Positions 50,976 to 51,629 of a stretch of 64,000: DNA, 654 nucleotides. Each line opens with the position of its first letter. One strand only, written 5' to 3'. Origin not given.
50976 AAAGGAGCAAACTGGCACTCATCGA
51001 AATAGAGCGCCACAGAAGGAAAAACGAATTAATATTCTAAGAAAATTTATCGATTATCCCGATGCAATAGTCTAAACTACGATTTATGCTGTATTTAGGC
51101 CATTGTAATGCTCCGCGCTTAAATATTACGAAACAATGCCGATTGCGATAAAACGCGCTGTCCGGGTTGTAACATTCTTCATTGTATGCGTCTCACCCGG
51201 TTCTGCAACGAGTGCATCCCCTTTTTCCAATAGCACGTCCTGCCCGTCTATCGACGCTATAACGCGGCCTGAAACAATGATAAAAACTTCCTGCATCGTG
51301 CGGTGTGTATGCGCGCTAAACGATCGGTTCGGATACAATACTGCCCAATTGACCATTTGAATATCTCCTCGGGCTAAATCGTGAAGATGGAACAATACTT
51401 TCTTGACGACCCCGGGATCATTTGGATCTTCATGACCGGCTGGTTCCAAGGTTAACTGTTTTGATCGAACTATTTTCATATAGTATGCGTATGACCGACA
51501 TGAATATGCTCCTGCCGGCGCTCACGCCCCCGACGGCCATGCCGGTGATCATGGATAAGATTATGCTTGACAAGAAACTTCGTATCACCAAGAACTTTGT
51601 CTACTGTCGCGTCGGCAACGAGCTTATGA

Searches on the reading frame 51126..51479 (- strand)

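Call 7: search_protein_families(library=pfam, proteins=[window:51126-51479:-], max_evalue=0.001)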
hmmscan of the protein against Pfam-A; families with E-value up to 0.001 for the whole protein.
window:51126-51479:- (117 aa): 6 families
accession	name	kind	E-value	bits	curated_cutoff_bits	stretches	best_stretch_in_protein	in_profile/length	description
PF07883.17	Cupin_2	-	1.8e-15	56.9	27.2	1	47-113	4-69/70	Cupin domain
PF02311.25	AraC_binding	-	2.7e-06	27.6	21.1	1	49-106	11-67/135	AraC-like ligand binding domain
PF05899.18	Cupin_3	-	8.2e-06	25.9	23.5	1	61-101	24-65/74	EutQ-like cupin domain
PF01050.24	MannoseP_isomer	-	0.00012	22.7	23.6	1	38-106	25-93/116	Mannose-6-phosphate isomerase C-terminal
PF16867.11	DMSP_lyase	-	0.00017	21.8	27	1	46-103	100-156/162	Dimethlysulfonioproprionate lyase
PF14525.12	AraC_binding_2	-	0.00055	20.1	27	1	62-101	55-94/173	AraC-binding-like domain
